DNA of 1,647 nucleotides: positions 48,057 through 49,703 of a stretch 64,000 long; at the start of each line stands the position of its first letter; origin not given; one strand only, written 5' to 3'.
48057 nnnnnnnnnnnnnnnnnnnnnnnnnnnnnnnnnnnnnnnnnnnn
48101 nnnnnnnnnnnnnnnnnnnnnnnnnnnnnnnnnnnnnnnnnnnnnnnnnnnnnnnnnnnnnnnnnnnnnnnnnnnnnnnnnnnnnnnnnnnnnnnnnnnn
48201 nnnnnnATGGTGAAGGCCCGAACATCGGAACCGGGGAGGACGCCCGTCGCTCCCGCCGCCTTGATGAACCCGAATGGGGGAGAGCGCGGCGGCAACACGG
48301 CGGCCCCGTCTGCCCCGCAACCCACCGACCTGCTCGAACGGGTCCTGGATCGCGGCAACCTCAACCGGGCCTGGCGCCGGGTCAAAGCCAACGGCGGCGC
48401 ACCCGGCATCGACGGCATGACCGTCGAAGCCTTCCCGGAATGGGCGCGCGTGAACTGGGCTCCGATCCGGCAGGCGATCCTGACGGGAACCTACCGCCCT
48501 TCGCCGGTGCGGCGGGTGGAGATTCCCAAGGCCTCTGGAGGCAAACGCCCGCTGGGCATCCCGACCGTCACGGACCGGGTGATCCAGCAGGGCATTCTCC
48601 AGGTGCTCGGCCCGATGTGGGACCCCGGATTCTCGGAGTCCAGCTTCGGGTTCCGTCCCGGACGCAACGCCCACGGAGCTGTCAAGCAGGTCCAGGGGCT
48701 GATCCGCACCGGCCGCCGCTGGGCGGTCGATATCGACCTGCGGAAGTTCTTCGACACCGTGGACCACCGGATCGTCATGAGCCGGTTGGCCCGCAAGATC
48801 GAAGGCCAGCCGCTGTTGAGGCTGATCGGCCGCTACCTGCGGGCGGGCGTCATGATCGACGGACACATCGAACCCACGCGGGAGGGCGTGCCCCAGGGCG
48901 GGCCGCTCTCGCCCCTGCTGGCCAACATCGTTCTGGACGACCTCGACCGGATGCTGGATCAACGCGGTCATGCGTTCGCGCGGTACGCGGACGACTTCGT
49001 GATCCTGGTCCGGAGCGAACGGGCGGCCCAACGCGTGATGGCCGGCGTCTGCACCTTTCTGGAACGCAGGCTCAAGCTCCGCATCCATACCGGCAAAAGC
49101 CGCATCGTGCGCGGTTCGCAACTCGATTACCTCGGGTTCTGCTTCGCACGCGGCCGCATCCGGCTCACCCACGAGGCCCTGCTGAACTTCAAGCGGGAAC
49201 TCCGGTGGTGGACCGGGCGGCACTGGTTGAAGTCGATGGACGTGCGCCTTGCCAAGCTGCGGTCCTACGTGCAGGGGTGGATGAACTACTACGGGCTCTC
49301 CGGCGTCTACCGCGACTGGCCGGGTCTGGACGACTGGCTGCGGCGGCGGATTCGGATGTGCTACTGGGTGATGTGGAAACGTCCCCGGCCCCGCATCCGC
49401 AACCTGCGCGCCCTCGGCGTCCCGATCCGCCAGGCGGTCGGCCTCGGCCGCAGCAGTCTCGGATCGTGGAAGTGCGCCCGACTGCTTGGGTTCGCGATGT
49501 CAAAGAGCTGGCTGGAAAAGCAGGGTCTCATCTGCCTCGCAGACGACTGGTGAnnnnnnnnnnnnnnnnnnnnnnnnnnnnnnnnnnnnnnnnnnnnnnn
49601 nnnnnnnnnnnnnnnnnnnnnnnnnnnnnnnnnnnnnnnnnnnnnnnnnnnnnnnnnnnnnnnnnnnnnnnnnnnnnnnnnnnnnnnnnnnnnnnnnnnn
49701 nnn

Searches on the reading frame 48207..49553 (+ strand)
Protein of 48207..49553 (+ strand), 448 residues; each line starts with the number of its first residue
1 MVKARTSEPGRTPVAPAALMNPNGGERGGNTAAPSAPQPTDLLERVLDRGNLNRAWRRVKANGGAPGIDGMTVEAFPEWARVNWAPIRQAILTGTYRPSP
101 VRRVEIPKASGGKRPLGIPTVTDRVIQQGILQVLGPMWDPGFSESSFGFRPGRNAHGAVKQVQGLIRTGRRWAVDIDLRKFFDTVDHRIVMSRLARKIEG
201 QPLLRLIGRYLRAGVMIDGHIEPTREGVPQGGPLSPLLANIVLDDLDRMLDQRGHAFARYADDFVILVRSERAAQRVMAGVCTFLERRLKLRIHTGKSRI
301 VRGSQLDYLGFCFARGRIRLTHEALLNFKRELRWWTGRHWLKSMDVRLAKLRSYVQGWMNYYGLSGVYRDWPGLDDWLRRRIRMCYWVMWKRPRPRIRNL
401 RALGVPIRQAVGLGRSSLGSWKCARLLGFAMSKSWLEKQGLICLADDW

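Call 5: search_protein_families(library=pfam, proteins=[window:48207-49553:+], max_evalue=0.01)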
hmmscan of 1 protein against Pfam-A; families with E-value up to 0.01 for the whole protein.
window:48207-49553:+ (448 aa): 2 families
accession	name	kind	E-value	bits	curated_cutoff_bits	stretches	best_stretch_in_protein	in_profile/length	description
PF00078.32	RVT_1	-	3.4e-38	131.8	29.6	1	106-311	1-203/205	Reverse transcriptase (RNA-dependent DNA polymerase)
PF08388.16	GIIM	-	3.2e-12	46.7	23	1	327-402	3-78/80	Group II intron, maturase-specific domain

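Call 13: search_solved_structures(query=window:48207-49553:+, max_evalue=0.001)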
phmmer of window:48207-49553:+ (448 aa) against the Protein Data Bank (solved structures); distinct sequences matched with E-value up to 0.001: 23.
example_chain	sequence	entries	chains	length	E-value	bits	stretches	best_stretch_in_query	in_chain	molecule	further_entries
6ar1_A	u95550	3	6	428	2.2e-125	422.2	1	42-444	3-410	GsI-IIC RT | Trt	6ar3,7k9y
7uim_D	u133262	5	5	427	2.9e-94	319.6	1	40-445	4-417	Group II intron reverse transcriptase/maturase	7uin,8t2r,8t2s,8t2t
5hhl_A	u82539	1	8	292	3e-77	263.5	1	40-313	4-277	Retron-type reverse transcriptase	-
5hhj_A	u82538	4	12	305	7.9e-77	262.1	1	38-313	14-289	Retron-type reverse transcriptase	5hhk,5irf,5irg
5g2x_C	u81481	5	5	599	1.1e-40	142.9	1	55-261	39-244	GROUP II INTRON-ENCODED PROTEIN LTRA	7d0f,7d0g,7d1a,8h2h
6me0_C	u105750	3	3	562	8.7e-35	123.5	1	55-389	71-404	Maturase reverse transcriptase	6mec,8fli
7kft_D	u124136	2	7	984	2.2e-32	115.5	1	96-315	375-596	Cas6-RT-Cas1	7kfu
9d5x_A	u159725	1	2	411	2e-15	59.7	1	52-283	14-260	Group II intron-like 4 reverse transcriptase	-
9d4s_A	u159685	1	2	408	2e-15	59.7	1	52-283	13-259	Group II intron-like 4 reverse transcriptase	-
8ub7_A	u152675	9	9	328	4.2e-14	55.3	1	75-313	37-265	Reverse transcriptase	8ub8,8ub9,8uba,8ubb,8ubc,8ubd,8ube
9ioa_A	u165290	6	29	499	1.4e-13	53.6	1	88-295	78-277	RNA-dependent DNA polymerase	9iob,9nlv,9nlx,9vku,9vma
9c0i_A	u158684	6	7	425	5.4e-10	41.7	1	222-332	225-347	Reverse transcriptase/maturase family protein | Antiviral reverse transcriptase Drt2 | RNA-dependent DNA polymerase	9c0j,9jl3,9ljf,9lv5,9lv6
9lje_A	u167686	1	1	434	5.8e-10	41.6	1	222-332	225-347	RNA-dependent DNA polymerase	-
36ht_A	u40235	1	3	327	5.3e-08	35.1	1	106-268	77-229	Retron-Kva2 Reverse Transcriptase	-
9lv7_A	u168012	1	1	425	7.6e-08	34.6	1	222-332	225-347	Antiviral reverse transcriptase Drt2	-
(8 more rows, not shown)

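Call 14: find_homologous_proteins(query=window:48207-49553:+, max_evalue=1e-20)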
Query window:48207-49553:+ (448 aa): 8000 proteins with E <= 1e-20 among 8000 candidates; the best 120 are listed.
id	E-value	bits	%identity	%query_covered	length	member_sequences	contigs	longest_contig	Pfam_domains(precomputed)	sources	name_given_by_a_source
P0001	0.0e+0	1027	99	100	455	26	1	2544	PF00078.33,PF08388.17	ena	-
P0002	9.2e-240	814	80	100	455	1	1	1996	PF00078.33,PF08388.17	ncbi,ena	-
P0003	1.6e-234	797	78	100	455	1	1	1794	PF00078.33,PF08388.17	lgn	-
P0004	9.8e-214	728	71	100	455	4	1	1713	PF00078.33,PF08388.17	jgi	jgi:RNA-directed DNA polymerase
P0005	1.6e-211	721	71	100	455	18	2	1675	PF00078.33,PF08388.17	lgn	-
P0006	7.6e-211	719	71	100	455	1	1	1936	PF00078.33,PF08388.17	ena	-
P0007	2.3e-209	714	71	100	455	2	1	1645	PF00078.33,PF08388.17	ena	-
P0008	1.3e-208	712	71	98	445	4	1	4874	PF00078.33,PF08388.17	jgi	jgi:RNA-directed DNA polymerase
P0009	1.2e-199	682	-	-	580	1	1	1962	PF00078.33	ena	-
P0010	6.4e-199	680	66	100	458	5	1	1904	PF00078.33,PF08388.17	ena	-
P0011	2.1e-194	665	69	93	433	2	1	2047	PF00078.33,PF08388.17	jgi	-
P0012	5.6e-172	591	65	91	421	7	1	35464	PF00078.33,PF08388.17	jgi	jgi:RNA-directed DNA polymerase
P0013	1.8e-169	582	64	91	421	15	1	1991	PF00078.33,PF08388.17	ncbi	-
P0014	2.5e-168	579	63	91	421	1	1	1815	PF00078.33,PF08388.17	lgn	-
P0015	2.1e-167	576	63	91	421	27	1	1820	PF00078.33,PF08388.17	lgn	-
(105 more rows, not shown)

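Call 15: search_dna_similar(query=window:48207-49553:+, collection=plasmids, mode=protein, max_rows=30)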
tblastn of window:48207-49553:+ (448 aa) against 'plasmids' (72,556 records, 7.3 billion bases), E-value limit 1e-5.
The search stops at 5000 records and this limit was reached: more records match than are counted here, and every count below describes the 5000 best-scoring records only.
Records with a match: at least 5000; places in all: 8902; records where one place covers at least 80% of the query: 953.
Best place of each record, by identity: <60% 5000.
By first word of the organism name: Klebsiella 1603; Escherichia 1153; Bacillus 394; Enterococcus 304; Enterobacter 193; Sinorhizobium 129; Citrobacter 113; Shigella 105; Streptomyces 66; Salmonella 65; and 159 more.
By predicted mobility (MOB-suite, as given by PLSDB): conjugative 2654; mobilizable 1218; non-mobilizable 1128.
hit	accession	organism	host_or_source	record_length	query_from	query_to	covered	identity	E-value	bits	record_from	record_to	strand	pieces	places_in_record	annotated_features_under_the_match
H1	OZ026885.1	Candidatus Methylocalor cossyra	-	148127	17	448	96%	54.4%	1e-121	463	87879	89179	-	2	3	putative Protein YkfC | protein of unknown function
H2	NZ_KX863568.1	Citrobacter freundii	environmental; wetland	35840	21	448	96%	52.3%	2e-142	457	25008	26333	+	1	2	ltrA: group II intron reverse transcriptase/maturase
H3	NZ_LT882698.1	Klebsiella pneumoniae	Homo sapiens,urine sample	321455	21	448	96%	52.3%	3e-142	456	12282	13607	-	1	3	ltrA: group II intron reverse transcriptase/maturase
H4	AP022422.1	Klebsiella sp. STW0522-44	-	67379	21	448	96%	52.0%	5e-142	456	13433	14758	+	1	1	group II intron reverse transcriptase/maturase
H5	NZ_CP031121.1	Providencia huaxiensis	Homo sapiens,Culture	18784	19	448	96%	51.6%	5e-143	458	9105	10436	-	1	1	ltrA: group II intron reverse transcriptase/maturase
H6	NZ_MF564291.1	Pseudomonas putida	-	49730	19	448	96%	51.6%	2e-142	457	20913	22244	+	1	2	ltrA: group II intron reverse transcriptase/maturase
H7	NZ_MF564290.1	Pseudomonas putida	-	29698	19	448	96%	51.6%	2e-142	457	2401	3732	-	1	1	ltrA: group II intron reverse transcriptase/maturase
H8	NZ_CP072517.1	Klebsiella quasipneumoniae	swine,genomic assembly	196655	19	448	96%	51.6%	2e-142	457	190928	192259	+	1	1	ltrA: group II intron reverse transcriptase/maturase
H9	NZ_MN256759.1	Escherichia coli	-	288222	19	448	96%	51.6%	2e-142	457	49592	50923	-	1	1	ltrA: group II intron reverse transcriptase/maturase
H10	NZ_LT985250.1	Escherichia coli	-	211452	19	448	96%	51.4%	2e-142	457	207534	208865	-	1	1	ltrA: group II intron reverse transcriptase/maturase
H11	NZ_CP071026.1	Enterobacter hormaechei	Homo sapiens,Chromosome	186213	19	448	96%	51.1%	3e-141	453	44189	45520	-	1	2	ltrA: group II intron reverse transcriptase/maturase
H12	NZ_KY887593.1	Citrobacter freundii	-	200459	2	448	100%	48.7%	9e-136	437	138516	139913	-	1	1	ltrA: group II intron reverse transcriptase/maturase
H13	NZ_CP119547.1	Providencia stuartii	Homo sapiens,human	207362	2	448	100%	48.7%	9e-136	437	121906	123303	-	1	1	ltrA: group II intron reverse transcriptase/maturase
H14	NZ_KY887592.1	Citrobacter freundii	-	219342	2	448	100%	48.7%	9e-136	437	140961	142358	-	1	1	ltrA: group II intron reverse transcriptase/maturase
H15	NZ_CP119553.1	Providencia stuartii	Homo sapiens,human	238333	2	448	100%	48.7%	9e-136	437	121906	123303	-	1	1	ltrA: group II intron reverse transcriptase/maturase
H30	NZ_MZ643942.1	Serratia marcescens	-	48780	36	448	92%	51.8%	3e-137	442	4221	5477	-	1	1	ltrA: group II intron reverse transcriptase/maturase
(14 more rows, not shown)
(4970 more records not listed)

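Call 16: get_annotated_region(hit=H2, flank=3000)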
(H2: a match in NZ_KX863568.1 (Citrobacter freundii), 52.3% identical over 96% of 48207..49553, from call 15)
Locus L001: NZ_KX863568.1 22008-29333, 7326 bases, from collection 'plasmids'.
description: Citrobacter freundii strain AtetA plasmid pLNU-11, complete sequence
organism: Citrobacter freundii (NCBI taxid 546)
taxonomy: Bacteria; Pseudomonadota; Gammaproteobacteria; Enterobacterales; Enterobacteriaceae; Citrobacter; Citrobacter freundii
host: -; source: environmental; wetland; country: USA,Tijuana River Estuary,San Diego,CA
typing (MOB-suite, as given by PLSDB): mobilizable; replicon IncP; relaxase MOBQ
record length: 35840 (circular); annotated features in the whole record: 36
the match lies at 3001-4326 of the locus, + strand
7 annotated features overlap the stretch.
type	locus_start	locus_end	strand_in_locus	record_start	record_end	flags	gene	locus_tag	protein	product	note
CDS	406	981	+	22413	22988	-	-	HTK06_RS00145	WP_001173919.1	recombinase family protein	GO:0006310 - DNA recombination [Evidence IEA]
CDS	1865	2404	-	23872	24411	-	-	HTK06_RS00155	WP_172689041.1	hypothetical protein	-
CDS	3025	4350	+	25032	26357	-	ltrA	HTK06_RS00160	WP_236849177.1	group II intron reverse transcriptase/maturase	GO:0000373 - Group II intron splicing [Evidence IEA]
CDS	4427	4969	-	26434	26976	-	-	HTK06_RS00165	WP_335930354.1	DUF4326 domain-containing protein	-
CDS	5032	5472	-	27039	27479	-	-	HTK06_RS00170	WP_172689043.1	DUF488 domain-containing protein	-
CDS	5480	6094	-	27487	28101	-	-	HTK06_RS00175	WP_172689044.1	hypothetical protein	-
CDS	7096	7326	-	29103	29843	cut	-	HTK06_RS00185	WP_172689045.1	hypothetical protein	-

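Call 17: get_annotated_region(hit=H30, flank=3000)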
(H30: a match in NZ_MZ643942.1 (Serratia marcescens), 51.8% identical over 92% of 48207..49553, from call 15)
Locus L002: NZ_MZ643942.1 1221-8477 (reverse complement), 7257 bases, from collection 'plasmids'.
description: Serratia marcescens strain S378 plasmid S378P, complete sequence
organism: Serratia marcescens (NCBI taxid 615)
taxonomy: Bacteria; Pseudomonadota; Gammaproteobacteria; Enterobacterales; Yersiniaceae; Serratia; Serratia marcescens
host: -; source: -; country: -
typing (MOB-suite, as given by PLSDB): conjugative; replicon IncN; relaxase MOBF; mating-pair formation MPF_T
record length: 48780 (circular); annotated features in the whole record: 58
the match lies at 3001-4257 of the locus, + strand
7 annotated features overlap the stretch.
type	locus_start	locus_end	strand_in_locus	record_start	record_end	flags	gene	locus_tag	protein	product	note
CDS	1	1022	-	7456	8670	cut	-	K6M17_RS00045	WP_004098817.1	type II site-specific deoxyribonuclease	-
CDS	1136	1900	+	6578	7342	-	-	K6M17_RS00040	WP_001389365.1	IS6-like element IS6100 family transposase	-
CDS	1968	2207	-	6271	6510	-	mobC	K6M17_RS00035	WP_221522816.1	plasmid mobilization relaxosome protein MobC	-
CDS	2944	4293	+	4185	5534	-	ltrA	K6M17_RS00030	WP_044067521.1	group II intron reverse transcriptase/maturase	GO:0000373 - Group II intron splicing [Evidence IEA]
CDS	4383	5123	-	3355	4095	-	-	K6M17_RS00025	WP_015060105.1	subclass B1 metallo-beta-lactamase IMP-4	-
predicted_resistance_gene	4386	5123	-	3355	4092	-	blaIMP-4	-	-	subclass B1 metallo-beta-lactamase IMP-4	predicted by amrfinderplus; class BETA-LACTAM; identity 100.0%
CDS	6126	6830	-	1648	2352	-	-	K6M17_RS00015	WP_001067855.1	IS6-like element IS26 family transposase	-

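Call 18: get_annotated_region(hit=H12, flank=3000)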
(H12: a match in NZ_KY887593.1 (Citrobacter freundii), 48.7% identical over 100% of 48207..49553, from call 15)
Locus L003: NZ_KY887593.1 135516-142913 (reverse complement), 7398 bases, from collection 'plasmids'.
description: Citrobacter freundii strain Cf53 plasmid pCf53, complete sequence
organism: Citrobacter freundii (NCBI taxid 546)
taxonomy: Bacteria; Pseudomonadota; Gammaproteobacteria; Enterobacterales; Enterobacteriaceae; Citrobacter; Citrobacter freundii
host: -; source: -; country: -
typing (MOB-suite, as given by PLSDB): conjugative; replicon IncC; relaxase MOBH,MOBH; mating-pair formation MPF_F
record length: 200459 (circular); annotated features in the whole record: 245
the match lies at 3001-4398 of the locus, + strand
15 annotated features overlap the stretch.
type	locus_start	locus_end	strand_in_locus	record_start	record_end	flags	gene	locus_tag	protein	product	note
predicted_resistance_gene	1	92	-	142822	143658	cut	sul1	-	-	sulfonamide-resistant dihydropteroate synthase Sul1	predicted by amrfinderplus; class SULFONAMIDE; identity 100.0%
CDS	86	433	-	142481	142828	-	-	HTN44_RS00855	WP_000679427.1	quaternary ammonium compound efflux SMR transporter QacE delta 1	-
predicted_resistance_gene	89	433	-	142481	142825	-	qacEdelta1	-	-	quaternary ammonium compound efflux SMR transporter QacE delta 1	predicted by amrfinderplus; class QUATERNARY AMMONIUM; identity 100.0%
CDS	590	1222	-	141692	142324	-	-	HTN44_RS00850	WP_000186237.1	type B-3 chloramphenicol O-acetyltransferase CatB3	-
predicted_resistance_gene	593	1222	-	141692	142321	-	catB3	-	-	type B-3 chloramphenicol O-acetyltransferase CatB3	predicted by amrfinderplus; class PHENICOL; identity 100.0%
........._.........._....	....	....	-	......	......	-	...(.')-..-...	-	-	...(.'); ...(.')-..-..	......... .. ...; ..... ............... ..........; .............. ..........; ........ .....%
predicted_resistance_gene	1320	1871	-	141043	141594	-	aac(6')-Ib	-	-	AAC(6')-Ib family aminoglycoside 6'-N-acetyltransferase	predicted by amrfinderplus; class AMINOGLYCOSIDE; identity 100.0%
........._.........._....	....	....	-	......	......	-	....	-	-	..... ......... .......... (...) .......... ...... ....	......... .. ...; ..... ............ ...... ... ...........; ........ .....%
predicted_resistance_gene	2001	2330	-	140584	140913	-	qacG2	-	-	quaternary ammonium compound efflux SMR transporter QacG2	predicted by amrfinderplus; class QUATERNARY AMMONIUM; identity 100.0%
CDS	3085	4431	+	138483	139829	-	ltrA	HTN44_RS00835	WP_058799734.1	group II intron reverse transcriptase/maturase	GO:0000373 - Group II intron splicing [Evidence IEA]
CDS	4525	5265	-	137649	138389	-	-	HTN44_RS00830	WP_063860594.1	subclass B1 metallo-beta-lactamase IMP-38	-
predicted_resistance_gene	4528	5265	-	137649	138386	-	blaIMP-38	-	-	subclass B1 metallo-beta-lactamase IMP-38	predicted by amrfinderplus; class BETA-LACTAM; identity 100.0%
CDS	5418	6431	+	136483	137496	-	intI1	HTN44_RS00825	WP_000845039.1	class 1 integron integrase IntI1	-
CDS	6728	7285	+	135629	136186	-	-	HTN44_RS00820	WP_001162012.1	recombinase family protein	GO:0006310 - DNA recombination [Evidence IEA]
CDS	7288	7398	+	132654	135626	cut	-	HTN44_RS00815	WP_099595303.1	Tn3 family transposase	-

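Call 23: find_related_loci(query=window:48207-49553:+, collection=genome_contigs, flank=4000)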
Query window:48207-49553:+ (448 aa) in genome_contigs; peptide patterns used: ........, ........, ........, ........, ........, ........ (x = any residue, [..] = any of these).
599 stretches matched a pattern (row limit reached: there are more); 558 encode a relative of the query (tblastn E <= 1e-3); the best 80 are kept; 80 distinct loci.
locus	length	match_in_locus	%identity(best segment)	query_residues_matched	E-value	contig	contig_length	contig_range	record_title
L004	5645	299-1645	55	1-448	4e-160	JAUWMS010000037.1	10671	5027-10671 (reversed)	MAG: Candidatus Latescibacterota bacterium isolate CSMAG_2404 CSMAG_2404_k141_235485_length_10671_cov_7.2577, whole geno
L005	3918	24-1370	54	1-448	2e-163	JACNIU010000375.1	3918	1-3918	MAG: Desulfobacterales bacterium isolate NIOZ-UU19 NIOZ-UU_NODE_31783_length_3918_cov_11.7626, whole genome shotgun sequ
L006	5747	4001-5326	55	8-448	1e-156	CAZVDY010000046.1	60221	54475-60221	MAG TPA_asm: uncultured Desulfobulbaceae bacterium isolate binchicken_co219_365 genome assembly, contig: k141_474428, wh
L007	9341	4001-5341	54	3-448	2e-155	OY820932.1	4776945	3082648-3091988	MAG: Smithellaceae bacterium isolate 90efb5c7-b315-4df1-98b9-9b59cc098579 genome assembly, chromosome: 1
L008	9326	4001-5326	54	8-448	2e-154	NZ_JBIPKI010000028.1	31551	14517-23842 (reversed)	Desulfurivibrio sp. C05AmB 28, whole genome shotgun sequence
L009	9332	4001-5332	52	6-448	4e-154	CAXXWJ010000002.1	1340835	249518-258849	MAG: Syntrophales bacterium isolate 245eff7d-e5b7-4493-ab22-9b904db7233a genome assembly, contig: contig_2, whole genome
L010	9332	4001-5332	52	6-448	4e-154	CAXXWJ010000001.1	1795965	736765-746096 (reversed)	MAG: Syntrophales bacterium isolate 245eff7d-e5b7-4493-ab22-9b904db7233a genome assembly, contig: contig_1, whole genome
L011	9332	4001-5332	52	6-448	4e-154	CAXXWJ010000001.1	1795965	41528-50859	MAG: Syntrophales bacterium isolate 245eff7d-e5b7-4493-ab22-9b904db7233a genome assembly, contig: contig_1, whole genome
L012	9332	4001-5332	52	6-448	4e-154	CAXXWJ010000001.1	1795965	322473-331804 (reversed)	MAG: Syntrophales bacterium isolate 245eff7d-e5b7-4493-ab22-9b904db7233a genome assembly, contig: contig_1, whole genome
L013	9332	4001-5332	52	6-448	4e-154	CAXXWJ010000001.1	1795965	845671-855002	MAG: Syntrophales bacterium isolate 245eff7d-e5b7-4493-ab22-9b904db7233a genome assembly, contig: contig_1, whole genome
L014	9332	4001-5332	53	6-448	6e-154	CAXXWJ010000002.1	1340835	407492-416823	MAG: Syntrophales bacterium isolate 245eff7d-e5b7-4493-ab22-9b904db7233a genome assembly, contig: contig_2, whole genome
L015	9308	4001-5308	54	14-448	1e-153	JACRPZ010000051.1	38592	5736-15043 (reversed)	MAG: Nitrospirae bacterium isolate NC_groundwater_2000_Pr3_S-0.65um_44_7 SR2-18-Sp65_coassembly_scaffold_266683, whole g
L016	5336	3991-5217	58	42-448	5e-155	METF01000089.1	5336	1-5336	MAG: candidate division KSB1 bacterium RBG_16_48_16 RBG_16_scaffold_185852, whole genome shotgun sequence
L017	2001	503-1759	55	35-448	8e-165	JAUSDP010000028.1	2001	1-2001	MAG: bacterium isolate E14_maxbin.078_sub E14_k141_963656, whole genome shotgun sequence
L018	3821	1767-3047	57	25-448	5e-158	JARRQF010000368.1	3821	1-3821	MAG: Candidatus Thiodiazotropha sp. isolate Spart_195_MAG scaffold_8859, whole genome shotgun sequence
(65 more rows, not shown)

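Call 24: find_encoding_contigs(protein=P0001, flank=3000, max_places=4)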
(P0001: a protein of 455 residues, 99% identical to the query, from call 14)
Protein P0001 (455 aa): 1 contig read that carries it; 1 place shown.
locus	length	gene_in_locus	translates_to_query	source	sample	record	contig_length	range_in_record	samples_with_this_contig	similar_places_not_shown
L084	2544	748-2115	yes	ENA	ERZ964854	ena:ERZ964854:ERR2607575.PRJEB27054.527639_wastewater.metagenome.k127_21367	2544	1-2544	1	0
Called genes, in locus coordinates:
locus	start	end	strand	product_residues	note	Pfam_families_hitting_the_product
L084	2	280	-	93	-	?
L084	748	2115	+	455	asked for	PF00078:RVT_1, PF08388:GIIM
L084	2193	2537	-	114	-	-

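Call 25: find_encoding_contigs(protein=P0002, flank=3000, max_places=3)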
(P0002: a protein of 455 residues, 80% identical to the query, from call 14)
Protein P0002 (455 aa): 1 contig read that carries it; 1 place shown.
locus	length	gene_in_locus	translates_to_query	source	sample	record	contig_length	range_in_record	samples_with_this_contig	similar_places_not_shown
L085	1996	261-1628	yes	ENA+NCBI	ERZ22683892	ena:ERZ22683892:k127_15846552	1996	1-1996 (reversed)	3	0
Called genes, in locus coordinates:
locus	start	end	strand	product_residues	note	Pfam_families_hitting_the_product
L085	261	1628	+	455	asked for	PF00078:RVT_1, PF08388:GIIM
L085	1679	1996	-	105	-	?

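Call 26: find_encoding_contigs(protein=P0003, flank=3000, max_places=3)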
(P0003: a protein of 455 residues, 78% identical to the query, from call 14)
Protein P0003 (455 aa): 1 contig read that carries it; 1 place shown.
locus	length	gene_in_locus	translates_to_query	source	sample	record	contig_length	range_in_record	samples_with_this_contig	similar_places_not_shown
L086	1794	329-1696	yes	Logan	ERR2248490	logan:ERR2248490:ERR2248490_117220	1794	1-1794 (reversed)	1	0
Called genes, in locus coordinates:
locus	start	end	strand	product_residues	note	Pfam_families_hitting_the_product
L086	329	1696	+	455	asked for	PF00078:RVT_1, PF08388:GIIM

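Call 27: find_encoding_contigs(protein=P0008, flank=3000, max_places=3)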
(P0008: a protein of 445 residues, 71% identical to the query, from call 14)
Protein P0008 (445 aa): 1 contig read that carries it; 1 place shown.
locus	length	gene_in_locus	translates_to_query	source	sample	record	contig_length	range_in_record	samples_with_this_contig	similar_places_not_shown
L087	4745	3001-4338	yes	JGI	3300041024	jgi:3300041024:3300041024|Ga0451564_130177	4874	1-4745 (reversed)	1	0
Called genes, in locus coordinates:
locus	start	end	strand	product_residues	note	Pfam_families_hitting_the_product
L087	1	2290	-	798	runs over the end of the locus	PF14498:Glyco_hyd_65N_2, PF22124:Glyco_hydro_95_cat, PF03632:Glyco_hydro_65m (weak), PF21307:Glyco_hydro_95_C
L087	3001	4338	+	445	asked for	PF00078:RVT_1, PF08388:GIIM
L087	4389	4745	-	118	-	?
